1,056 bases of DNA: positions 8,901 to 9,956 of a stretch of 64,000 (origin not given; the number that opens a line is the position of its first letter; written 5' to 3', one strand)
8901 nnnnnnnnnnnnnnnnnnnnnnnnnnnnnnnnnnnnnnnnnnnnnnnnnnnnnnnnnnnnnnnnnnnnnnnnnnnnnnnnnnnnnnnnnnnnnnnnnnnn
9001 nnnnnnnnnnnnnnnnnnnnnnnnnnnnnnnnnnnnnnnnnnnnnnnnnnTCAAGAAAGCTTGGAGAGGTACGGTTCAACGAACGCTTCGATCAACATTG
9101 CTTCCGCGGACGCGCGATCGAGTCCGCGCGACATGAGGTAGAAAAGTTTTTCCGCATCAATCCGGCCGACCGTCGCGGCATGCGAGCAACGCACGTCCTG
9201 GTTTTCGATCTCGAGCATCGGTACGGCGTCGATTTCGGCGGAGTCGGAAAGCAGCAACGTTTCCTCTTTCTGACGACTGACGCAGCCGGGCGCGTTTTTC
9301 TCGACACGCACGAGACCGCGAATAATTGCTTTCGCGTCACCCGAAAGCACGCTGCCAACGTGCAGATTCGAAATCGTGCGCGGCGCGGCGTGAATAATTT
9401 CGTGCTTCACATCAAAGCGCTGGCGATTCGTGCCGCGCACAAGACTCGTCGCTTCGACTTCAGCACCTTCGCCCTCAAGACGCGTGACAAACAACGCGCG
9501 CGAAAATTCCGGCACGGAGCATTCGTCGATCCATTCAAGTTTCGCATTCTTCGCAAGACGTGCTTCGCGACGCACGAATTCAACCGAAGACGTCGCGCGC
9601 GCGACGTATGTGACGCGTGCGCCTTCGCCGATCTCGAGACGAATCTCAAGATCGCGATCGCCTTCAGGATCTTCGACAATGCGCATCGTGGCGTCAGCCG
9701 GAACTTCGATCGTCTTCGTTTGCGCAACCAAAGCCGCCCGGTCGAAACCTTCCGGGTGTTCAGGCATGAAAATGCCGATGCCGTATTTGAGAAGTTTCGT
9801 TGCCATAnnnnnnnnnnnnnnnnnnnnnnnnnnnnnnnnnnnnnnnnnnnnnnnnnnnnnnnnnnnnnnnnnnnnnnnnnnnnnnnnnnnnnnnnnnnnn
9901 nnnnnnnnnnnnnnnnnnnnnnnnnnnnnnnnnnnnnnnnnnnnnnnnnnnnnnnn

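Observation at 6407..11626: SUF operon with an unusual gene order and an identical TGA-T-ATG junction at all six gene boundaries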

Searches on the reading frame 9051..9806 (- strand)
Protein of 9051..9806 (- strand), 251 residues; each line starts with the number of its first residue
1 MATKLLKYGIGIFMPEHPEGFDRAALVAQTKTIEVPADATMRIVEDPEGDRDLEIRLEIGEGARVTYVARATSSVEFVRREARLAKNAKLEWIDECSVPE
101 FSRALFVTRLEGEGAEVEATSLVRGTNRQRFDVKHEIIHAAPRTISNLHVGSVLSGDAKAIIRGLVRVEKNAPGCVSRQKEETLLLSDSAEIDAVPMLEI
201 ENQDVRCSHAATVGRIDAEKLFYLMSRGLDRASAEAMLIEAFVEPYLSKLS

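Call 8: search_protein_families(library=pfam, proteins=[window:9051-9806:-])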
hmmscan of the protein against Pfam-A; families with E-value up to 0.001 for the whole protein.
window:9051-9806:- (251 aa): 1 family
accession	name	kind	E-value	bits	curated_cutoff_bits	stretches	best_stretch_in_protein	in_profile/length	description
PF01458.23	SUFBD_core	-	1.7e-55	188.5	27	1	32-242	15-232/232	SUF system FeS cluster assembly, SufBD core domain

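Call 9: search_protein_families(library=ncbifam, proteins=[window:9051-9806:-])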
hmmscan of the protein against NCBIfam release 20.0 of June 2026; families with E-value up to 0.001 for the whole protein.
window:9051-9806:- (251 aa): 5 families
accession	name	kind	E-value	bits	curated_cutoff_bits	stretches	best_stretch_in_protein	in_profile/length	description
TIGR01981.1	sufD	equivalog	2.1e-58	197.8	222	1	32-250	40-266/275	Fe-S cluster assembly protein SufD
TIGR01980.1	sufB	equivalog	4.4e-34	117.9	346.4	1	72-250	258-436/448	Fe-S cluster assembly protein SufB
NF008194.0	PRK10948.1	equivalog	4.3e-28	98.3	489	1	74-243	225-394/423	Fe-S cluster assembly protein SufD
NF008773.0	PRK11814.1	equivalog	7.3e-20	71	717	1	84-250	297-463/484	Fe-S cluster assembly protein SufB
NF052511.1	SUF_like_SmsB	exception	8e-15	54.8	650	1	116-248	293-423/445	SUF-like minimal system protein SmsB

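Call 10: find_homologous_proteins(query=window:9051-9806:-, max_evalue=1e-10)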
Query window:9051-9806:- (251 aa): 332 proteins with E <= 1e-10 among 1967 candidates; the best 120 are listed.
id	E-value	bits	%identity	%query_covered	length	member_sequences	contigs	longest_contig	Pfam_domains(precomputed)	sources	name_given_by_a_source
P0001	2.1e-140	484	90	100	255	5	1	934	PF01458.24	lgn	-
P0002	2.3e-136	471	88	100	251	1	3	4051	PF01458.24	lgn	-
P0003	8.9e-136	469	88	100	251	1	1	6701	PF01458.24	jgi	jgi:Fe-S cluster assembly protein SufD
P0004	1.3e-135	468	87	100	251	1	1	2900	PF01458.24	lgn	-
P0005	3.1e-135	467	86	100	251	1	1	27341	PF01458.24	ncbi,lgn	-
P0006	8.5e-135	465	87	100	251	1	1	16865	PF01458.24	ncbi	-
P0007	1.8e-133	461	85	100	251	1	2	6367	PF01458.24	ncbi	-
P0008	6.2e-133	459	84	100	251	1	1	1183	PF01458.24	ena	-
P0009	7.5e-133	459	85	100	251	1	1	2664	PF01458.24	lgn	-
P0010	8.0e-130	449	84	100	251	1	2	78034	PF01458.24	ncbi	-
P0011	7.5e-128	443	81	100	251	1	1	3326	PF01458.24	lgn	-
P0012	4.4e-127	440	81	100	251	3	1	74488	PF01458.24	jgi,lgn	-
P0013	5.1e-127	440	82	100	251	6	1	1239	PF01458.24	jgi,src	-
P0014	5.4e-127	440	82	100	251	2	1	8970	PF01458.24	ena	-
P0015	8.6e-127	439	81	100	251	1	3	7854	PF01458.24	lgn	-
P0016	3.1e-126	437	83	100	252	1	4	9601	PF01458.24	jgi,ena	-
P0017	4.5e-126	437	80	100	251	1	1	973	PF01458.24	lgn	-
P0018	1.4e-125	435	79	100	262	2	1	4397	PF01458.24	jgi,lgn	-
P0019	1.4e-125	435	77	100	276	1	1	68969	PF01458.24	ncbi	-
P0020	3.4e-125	434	81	100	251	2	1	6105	PF01458.24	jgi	jgi:Fe-S cluster assembly scaffold protein SufB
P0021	6.3e-125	433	80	100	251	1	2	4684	PF01458.24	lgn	-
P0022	8.0e-125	433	79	100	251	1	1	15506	PF01458.24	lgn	-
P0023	8.9e-125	433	82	98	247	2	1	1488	PF01458.24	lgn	-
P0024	2.8e-124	431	81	100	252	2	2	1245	PF01458.24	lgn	-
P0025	4.8e-123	427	80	100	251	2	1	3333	PF01458.24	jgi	jgi:Fe-S cluster assembly protein SufD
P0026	1.6e-121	422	78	100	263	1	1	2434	PF01458.24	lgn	-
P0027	2.6e-120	418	78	100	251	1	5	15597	PF01458.24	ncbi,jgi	jgi:Fe-S cluster assembly protein SufD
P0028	1.6e-118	412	77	100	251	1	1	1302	PF01458.24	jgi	jgi:Fe-S cluster assembly protein SufD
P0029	1.3e-117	409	75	100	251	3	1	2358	PF01458.24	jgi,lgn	jgi:Fe-S cluster assembly protein SufD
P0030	3.9e-114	398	75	100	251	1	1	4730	PF01458.24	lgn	-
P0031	6.0e-112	391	87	84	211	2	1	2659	PF01458.24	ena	-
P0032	6.0e-111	387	68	100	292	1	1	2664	PF01458.24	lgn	-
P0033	2.6e-110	385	86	83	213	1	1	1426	PF01458.24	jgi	jgi:Fe-S cluster assembly protein SufD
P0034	2.0e-103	363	75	90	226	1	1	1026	PF01458.24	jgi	jgi:Fe-S cluster assembly protein SufD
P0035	6.0e-90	319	58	100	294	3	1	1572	PF01458.24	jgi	-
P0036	1.8e-89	317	58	100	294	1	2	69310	PF01458.24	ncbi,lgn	-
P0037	2.2e-89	317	58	99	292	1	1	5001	PF01458.24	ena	-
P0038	3.0e-89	316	59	100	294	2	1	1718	PF01458.24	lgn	-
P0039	1.3e-88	314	58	100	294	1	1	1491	PF01458.24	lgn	-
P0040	6.7e-88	312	57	100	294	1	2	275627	PF01458.24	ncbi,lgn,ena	-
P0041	1.2e-86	308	58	98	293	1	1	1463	PF01458.24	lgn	-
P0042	2.4e-84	300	56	100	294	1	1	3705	PF01458.24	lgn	-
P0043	3.5e-75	270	67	78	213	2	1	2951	PF01458.24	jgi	jgi:Fe-S cluster assembly protein SufD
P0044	2.4e-73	264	51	99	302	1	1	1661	PF01458.24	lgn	-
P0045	6.2e-72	260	65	78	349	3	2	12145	PF01458.24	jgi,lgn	jgi:Fe-S cluster assembly scaffold protein SufB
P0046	1.7e-63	232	47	100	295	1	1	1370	PF01458.24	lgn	-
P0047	1.5e-59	219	44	100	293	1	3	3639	PF01458.24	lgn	-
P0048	1.9e-59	219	46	100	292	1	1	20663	PF01458.24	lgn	-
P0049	8.5e-59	217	43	97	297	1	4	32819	PF01458.24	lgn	-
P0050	2.4e-57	212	45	98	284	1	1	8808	PF01458.24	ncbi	-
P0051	4.2e-54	202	43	97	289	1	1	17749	PF01458.24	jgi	jgi:Fe-S cluster assembly protein SufD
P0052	4.9e-53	198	44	90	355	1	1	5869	PF01458.24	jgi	jgi:Fe-S cluster assembly protein SufD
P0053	5.2e-53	198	43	97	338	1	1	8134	PF01458.24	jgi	-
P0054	2.1e-48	183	49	77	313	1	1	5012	PF01458.24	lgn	-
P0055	4.2e-48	182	42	97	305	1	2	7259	PF01458.24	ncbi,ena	ncbi:MAG: SufD family Fe-S cluster assembly protein [Patescibacteria group bacterium]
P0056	3.6e-45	172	42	86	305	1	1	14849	PF01458.24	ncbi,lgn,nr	ncbi:SufD family Fe-S cluster assembly protein [Candidatus Uhrbacteria bacterium]|nr:SufD family Fe-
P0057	2.5e-44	170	45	82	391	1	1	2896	PF01458.24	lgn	-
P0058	3.6e-44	169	44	82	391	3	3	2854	PF01458.24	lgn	-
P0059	8.1e-44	168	44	85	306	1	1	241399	PF01458.24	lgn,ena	-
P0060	2.1e-43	167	47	75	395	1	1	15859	PF01458.24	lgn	-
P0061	8.0e-43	165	47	73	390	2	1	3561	PF01458.24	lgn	-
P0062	2.0e-42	163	36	98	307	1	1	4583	PF01458.24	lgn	-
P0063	3.2e-42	163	43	82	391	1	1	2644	PF01458.24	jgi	jgi:Fe-S cluster assembly protein SufD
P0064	1.1e-41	161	49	68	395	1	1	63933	PF01458.24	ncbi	-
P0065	1.4e-41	161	42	76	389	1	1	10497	PF01458.24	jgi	jgi:Fe-S cluster assembly protein SufD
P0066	2.0e-41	160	45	75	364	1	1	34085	PF01458.24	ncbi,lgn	-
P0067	6.3e-41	158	47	68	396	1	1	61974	PF01458.24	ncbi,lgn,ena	-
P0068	7.6e-41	158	46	75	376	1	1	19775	PF01458.24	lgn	-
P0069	1.6e-40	157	44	75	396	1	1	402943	PF01458.24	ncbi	-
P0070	9.8e-40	155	46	75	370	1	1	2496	PF01458.24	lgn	-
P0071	1.2e-39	154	45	75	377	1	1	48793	PF01458.24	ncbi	ncbi:MAG: hypothetical protein RL272_1279 [Candidatus Parcubacteria bacterium]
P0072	2.8e-38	150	45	75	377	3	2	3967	PF01458.24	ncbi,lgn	-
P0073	3.9e-38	149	44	75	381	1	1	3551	PF01458.24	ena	-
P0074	1.7e-37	147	39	81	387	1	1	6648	PF01458.24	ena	-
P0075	2.7e-37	147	37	90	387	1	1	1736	PF01458.24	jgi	-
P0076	4.3e-37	146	72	38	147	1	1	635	PF01458.24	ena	-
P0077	4.6e-35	139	38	90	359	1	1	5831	PF01458.24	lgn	-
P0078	7.1e-35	139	40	92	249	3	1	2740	PF01458.24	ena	-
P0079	1.0e-34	138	38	78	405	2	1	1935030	PF01458.24,PF19295.6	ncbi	ncbi:Fe-S cluster assembly protein SufD [Halorutilales archaeon Cl-col2-1]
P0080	3.5e-34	136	37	75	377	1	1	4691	PF01458.24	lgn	-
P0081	4.7e-34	136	38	78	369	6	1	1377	PF01458.24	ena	-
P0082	5.0e-34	136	41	76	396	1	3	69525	PF01458.24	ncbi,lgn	-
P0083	1.1e-33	135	41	71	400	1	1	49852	PF01458.24,PF19295.6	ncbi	ncbi:MAG: Fe-S cluster assembly protein SufD [Halobacteria archaeon]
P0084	1.9e-33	134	40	69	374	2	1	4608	PF01458.24,PF19295.6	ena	-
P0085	6.1e-33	132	37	78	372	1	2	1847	PF01458.24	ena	-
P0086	6.6e-33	132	42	76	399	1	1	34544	PF01458.24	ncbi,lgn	-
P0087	1.0e-32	132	42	68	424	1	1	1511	PF01458.24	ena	-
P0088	1.3e-32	131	39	87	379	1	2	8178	PF01458.24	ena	-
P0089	1.5e-32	131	40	69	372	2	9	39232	PF01458.24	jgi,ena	-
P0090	2.4e-31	127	36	82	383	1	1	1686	PF01458.24,PF19295.6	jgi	jgi:Fe-S cluster assembly protein SufD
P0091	3.5e-30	123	39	91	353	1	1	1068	PF01458.24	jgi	jgi:Fe-S cluster assembly protein SufD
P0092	3.5e-30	123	33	98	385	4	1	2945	PF01458.24,PF19295.6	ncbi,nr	ncbi:MAG: SufD family Fe-S cluster assembly protein [archaeon]|nr:SufD family Fe-S cluster assembly 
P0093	7.7e-30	122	36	81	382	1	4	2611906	PF01458.24,PF19295.6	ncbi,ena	-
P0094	1.4e-29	121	34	95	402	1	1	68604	PF01458.24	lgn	-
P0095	1.7e-29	121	36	78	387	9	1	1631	PF01458.24,PF19295.6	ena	-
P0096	2.1e-29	121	37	80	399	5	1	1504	PF01458.24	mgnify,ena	mgnify:CR=1 FL=1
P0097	2.2e-29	121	38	76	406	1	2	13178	PF01458.24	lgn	-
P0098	3.0e-29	120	39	73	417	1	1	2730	PF01458.24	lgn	-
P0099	1.6e-28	118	36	78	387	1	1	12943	PF01458.24,PF19295.6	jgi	jgi:Fe-S cluster assembly protein SufD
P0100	1.9e-28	118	35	83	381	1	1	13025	PF01458.24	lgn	-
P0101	1.2e-27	115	38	75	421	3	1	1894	PF01458.24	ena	-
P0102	4.6e-27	113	38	78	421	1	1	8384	PF01458.24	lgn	-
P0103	5.9e-27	113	34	92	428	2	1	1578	PF01458.24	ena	-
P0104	6.3e-27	113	40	74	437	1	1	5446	PF01458.24,PF19295.6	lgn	-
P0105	1.0e-26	112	36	77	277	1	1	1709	PF01458.24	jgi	jgi:Fe-S cluster assembly protein SufD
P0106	1.4e-26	112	44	57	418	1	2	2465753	PF01458.24,PF19295.6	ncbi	ncbi:MAG: Fe-S cluster assembly protein SufD [Candidatus Dormibacteria bacterium]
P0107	1.7e-26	111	35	76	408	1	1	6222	PF01458.24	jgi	jgi:Fe-S cluster assembly scaffold protein SufB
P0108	3.5e-26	110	38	77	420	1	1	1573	PF01458.24,PF19295.6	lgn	-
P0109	3.4e-25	107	34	90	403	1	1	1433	PF01458.24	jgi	-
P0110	3.8e-25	107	35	76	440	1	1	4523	PF01458.24,PF19295.6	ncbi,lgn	-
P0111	4.4e-25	107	38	76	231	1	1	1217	PF01458.24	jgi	jgi:Fe-S cluster assembly protein SufD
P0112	5.5e-25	106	35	79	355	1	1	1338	PF01458.24,PF19295.6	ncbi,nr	ncbi:TPA: Fe-S cluster assembly protein SufB, partial [Candidatus Micrarchaeota archaeon]|nr:Fe-S cl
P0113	6.9e-25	106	36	77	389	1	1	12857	PF01458.24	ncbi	-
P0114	6.9e-25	106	36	77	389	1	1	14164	PF01458.24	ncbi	-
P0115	7.0e-25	106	37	70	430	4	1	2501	PF01458.24,PF19295.6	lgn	-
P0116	7.7e-25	106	37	68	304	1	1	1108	PF01458.24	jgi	jgi:Fe-S cluster assembly protein SufB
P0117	9.7e-25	105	35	77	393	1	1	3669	PF01458.24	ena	-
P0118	3.3e-24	104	37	65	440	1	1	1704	PF01458.24,PF19295.6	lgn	-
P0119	3.3e-24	104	37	65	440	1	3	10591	PF01458.24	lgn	-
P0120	5.8e-24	103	36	76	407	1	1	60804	PF01458.24,PF19295.6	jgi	jgi:Fe-S cluster assembly protein SufD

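Call 12: find_related_loci(query=A1, collection=genome_contigs, flank=6000)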
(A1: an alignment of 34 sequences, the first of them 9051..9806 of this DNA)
Query A1 (251 aa) in genome_contigs; peptide patterns used: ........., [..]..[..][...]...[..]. (x = any residue, [..] = any of these).
599 stretches matched a pattern (row limit reached: there are more); 595 encode a relative of the query (tblastn E <= 1e-3); the best 80 are kept; 80 distinct loci.
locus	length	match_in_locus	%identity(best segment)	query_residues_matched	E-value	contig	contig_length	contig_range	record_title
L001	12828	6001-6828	77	1-251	6e-138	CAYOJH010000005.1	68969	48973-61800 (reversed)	MAG TPA_asm: uncultured Gammaproteobacteria bacterium isolate SRP193066_co2_65 genome assembly, contig: NODE_118_length_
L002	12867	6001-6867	64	1-251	1e-108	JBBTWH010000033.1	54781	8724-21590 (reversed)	MAG: Patescibacteria group bacterium isolate H41-bin254_1 H41_bin254_1_000000000033, whole genome shotgun sequence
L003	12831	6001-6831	57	1-251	6e-95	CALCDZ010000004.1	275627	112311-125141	MAG TPA_asm: uncultured bacterium isolate SRR6231216_bin.15_CONCOCT_v1.1_MAG genome assembly, contig: ERZ650311.1, whole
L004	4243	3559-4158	66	55-251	8e-77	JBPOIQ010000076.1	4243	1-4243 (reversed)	MAG: Minisyncoccota bacterium isolate MAG_380 c_000000562221, whole genome shotgun sequence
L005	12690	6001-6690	39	22-250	4e-52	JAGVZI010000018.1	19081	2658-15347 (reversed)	Candidatus Woesearchaeota archaeon isolate RIFCSPLOWO2_01_FULL_35_31 rifcsplowo2_01_scaffold_10314, whole genome shotgun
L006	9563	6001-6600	43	55-251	2e-51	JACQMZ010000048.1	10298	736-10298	MAG: Candidatus Woesearchaeota archaeon isolate NC_groundwater_1242_Ag_S-0.1um_49_30 S_p1_S3_coassembly_k141_784323, who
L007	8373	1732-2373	42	33-247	2e-50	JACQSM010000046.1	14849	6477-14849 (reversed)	MAG: Candidatus Uhrbacteria bacterium isolate NC_groundwater_1385_Ag_S-0.2um_61_26 S_p2_S4_coassembly_k141_1559434, whol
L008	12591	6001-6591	44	54-247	3e-50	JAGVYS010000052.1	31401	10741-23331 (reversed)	Candidatus Woesearchaeota archaeon isolate RIFCSPHIGHO2_02_FULL_41_15 rifcsphigho2_02_scaffold_1832, whole genome shotgu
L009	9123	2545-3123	46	61-250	6e-48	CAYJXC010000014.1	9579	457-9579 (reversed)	MAG TPA_asm: Candidatus Woesearchaeota archaeon isolate ERP125453_co1_51 genome assembly, contig: NODE_8453_length_9579_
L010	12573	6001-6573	44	63-250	1e-46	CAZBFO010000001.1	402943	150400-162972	MAG TPA_asm: uncultured Gammaproteobacteria bacterium isolate binchicken_co185_196 genome assembly, contig: NODE_18_leng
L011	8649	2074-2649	44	62-250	5e-46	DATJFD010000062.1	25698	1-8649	MAG TPA_asm: Candidatus Binatia bacterium isolate SMAG_U15450 k141_8684152, whole genome shotgun sequence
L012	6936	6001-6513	47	80-250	2e-45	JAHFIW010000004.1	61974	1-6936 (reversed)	MAG: bacterium isolate nzgw371 NODE_537_length_61975_cov_4.091490, whole genome shotgun sequence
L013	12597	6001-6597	42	53-250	9e-45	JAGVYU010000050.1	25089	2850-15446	Candidatus Woesearchaeota archaeon isolate RIFCSPHIGHO2_01_FULL_47_16 rifcsphigho2_01_scaffold_3654, whole genome shotgu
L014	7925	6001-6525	43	76-250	1e-43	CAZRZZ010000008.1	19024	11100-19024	MAG TPA_asm: uncultured Methanosarcinales archaeon isolate binchicken_co21_487 genome assembly, contig: NODE_1580_length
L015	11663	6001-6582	41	60-250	5e-43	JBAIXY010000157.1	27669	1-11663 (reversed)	MAG: Vicinamibacterales bacterium isolate bin_279 c_000007030726, whole genome shotgun sequence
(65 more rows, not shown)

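Call 13: find_encoding_contigs(protein=P0010, flank=7000, max_places=2)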
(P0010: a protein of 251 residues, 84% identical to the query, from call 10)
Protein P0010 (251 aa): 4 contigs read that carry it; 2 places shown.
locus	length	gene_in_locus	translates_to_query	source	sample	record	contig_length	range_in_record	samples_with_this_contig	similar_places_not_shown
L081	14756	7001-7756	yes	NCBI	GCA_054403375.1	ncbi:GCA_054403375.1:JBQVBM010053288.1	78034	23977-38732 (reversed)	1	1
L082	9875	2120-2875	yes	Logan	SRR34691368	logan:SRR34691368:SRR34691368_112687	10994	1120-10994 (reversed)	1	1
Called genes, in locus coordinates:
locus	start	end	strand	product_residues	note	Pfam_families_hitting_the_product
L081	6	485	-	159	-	-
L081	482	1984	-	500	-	-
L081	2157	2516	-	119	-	PF00453:Ribosomal_L20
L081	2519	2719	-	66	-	PF01632:Ribosomal_L35p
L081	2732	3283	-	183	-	PF05198:IF3_N, PF00707:IF3_C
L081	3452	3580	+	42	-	-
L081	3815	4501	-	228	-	PF01027:Bax1-I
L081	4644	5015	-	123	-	-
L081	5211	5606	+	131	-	PF02082:Rrf2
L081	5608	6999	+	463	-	PF19295:SufBD_N, PF01458:SUFBD_core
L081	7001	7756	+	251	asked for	PF01458:SUFBD_core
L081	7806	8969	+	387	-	PF00155:Aminotran_1_2, PF00266:Aminotran_5, PF01041:DegT_DnrJ_EryC1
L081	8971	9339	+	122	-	PF01592:NifU_N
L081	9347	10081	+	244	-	PF02463:SMC_N (faint), PF00005:ABC_tran, PF13304:AAA_21 (faint)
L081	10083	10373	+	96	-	PF01883:FeS_assembly_P (weak)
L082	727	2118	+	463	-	PF19295:SufBD_N, PF01458:SUFBD_core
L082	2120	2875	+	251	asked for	PF01458:SUFBD_core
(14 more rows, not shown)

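Call 14: find_encoding_contigs(protein=P0012, flank=7000, max_places=2)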
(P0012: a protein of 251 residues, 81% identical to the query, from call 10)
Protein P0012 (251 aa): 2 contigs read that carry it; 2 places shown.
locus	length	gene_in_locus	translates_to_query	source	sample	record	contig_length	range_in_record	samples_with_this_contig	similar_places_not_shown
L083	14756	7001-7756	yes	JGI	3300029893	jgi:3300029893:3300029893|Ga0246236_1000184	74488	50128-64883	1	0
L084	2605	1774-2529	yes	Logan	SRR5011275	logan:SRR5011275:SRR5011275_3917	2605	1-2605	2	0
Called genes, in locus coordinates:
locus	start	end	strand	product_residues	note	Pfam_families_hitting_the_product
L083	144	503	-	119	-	PF00453:Ribosomal_L20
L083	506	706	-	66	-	PF01632:Ribosomal_L35p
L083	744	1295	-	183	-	PF05198:IF3_N, PF00707:IF3_C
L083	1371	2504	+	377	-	PF07907:YibE_F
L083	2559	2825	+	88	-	-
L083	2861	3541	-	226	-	PF01027:Bax1-I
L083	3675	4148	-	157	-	-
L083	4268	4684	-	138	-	-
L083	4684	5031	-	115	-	-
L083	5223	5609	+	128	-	PF02082:Rrf2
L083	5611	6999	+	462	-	PF19295:SufBD_N, PF01458:SUFBD_core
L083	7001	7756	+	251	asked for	PF01458:SUFBD_core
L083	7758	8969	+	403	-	PF00155:Aminotran_1_2, PF00266:Aminotran_5, PF01041:DegT_DnrJ_EryC1, PF01053:Cys_Met_Meta_PP (weak), PF01212:Beta_elim_lyase (weak)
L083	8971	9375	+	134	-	PF01592:NifU_N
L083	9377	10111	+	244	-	PF02463:SMC_N (faint), PF00005:ABC_tran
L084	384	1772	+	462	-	PF19295:SufBD_N, PF01458:SUFBD_core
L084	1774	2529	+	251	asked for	PF01458:SUFBD_core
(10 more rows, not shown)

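Call 15: find_encoding_contigs(protein=P0005, flank=7000, max_places=2)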
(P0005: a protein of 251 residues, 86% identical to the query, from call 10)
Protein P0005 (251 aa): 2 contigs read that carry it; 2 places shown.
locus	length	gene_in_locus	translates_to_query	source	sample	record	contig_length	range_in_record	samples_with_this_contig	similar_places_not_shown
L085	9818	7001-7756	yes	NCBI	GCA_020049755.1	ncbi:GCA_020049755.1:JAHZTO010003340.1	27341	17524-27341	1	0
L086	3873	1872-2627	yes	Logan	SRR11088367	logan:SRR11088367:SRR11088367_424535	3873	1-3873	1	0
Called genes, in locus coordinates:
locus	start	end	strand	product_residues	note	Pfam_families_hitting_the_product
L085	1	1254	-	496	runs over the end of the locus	-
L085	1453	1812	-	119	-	PF00453:Ribosomal_L20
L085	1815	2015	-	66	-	PF01632:Ribosomal_L35p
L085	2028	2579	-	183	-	PF05198:IF3_N, PF00707:IF3_C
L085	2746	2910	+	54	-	-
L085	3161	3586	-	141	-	-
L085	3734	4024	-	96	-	-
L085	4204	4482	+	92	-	-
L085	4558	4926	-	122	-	-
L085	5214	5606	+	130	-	PF02082:Rrf2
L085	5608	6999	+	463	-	PF19295:SufBD_N, PF01458:SUFBD_core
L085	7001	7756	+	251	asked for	PF01458:SUFBD_core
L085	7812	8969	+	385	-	PF00266:Aminotran_5, PF01041:DegT_DnrJ_EryC1, PF01053:Cys_Met_Meta_PP, PF01212:Beta_elim_lyase (weak), PF00155:Aminotran_1_2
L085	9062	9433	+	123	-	PF01592:NifU_N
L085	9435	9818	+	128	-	?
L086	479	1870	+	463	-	PF19295:SufBD_N, PF01458:SUFBD_core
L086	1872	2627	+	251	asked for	PF01458:SUFBD_core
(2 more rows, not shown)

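Call 16: find_encoding_contigs(protein=P0006, flank=7000, max_places=1)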
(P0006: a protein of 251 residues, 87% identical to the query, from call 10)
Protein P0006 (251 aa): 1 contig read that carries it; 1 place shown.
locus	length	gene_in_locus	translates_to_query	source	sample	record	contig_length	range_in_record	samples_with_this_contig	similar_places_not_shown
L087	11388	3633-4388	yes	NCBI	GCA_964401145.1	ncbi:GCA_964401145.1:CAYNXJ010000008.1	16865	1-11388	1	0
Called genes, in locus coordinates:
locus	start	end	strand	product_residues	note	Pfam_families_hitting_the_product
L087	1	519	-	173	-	?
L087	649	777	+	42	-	-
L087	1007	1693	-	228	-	PF01027:Bax1-I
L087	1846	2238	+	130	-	PF02082:Rrf2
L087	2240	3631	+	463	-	PF19295:SufBD_N, PF01458:SUFBD_core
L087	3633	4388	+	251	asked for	PF01458:SUFBD_core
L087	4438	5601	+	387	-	PF00155:Aminotran_1_2, PF00266:Aminotran_5, PF01041:DegT_DnrJ_EryC1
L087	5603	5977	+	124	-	PF01592:NifU_N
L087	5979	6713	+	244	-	PF02463:SMC_N (faint), PF00005:ABC_tran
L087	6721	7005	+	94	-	PF01883:FeS_assembly_P (weak)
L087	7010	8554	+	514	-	PF04773:FecR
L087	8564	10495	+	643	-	PF05226:CHASE2, PF00211:Guanylate_cyc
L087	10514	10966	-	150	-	PF24585:YunG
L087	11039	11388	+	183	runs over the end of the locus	-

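Call 17: find_encoding_contigs(protein=P0022, flank=7000, max_places=1)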
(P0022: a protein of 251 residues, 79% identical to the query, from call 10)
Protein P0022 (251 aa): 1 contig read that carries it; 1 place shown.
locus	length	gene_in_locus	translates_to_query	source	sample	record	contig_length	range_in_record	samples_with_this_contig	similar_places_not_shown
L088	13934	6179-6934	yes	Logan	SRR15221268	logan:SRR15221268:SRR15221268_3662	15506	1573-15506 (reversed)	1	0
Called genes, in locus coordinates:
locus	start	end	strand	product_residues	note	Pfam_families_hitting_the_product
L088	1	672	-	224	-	?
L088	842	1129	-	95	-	PF00453:Ribosomal_L20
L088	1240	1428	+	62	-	-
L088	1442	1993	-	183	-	PF05198:IF3_N, PF00707:IF3_C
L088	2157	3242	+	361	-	PF07907:YibE_F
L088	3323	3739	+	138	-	-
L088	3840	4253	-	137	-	-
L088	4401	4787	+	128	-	PF02082:Rrf2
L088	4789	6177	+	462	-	PF19295:SufBD_N, PF01458:SUFBD_core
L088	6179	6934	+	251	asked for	PF01458:SUFBD_core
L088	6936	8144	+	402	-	PF00155:Aminotran_1_2, PF00266:Aminotran_5, PF01041:DegT_DnrJ_EryC1, PF01053:Cys_Met_Meta_PP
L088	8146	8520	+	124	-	PF01592:NifU_N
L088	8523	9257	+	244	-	PF02463:SMC_N (weak), PF00005:ABC_tran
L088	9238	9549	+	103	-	PF01883:FeS_assembly_P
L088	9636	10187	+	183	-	-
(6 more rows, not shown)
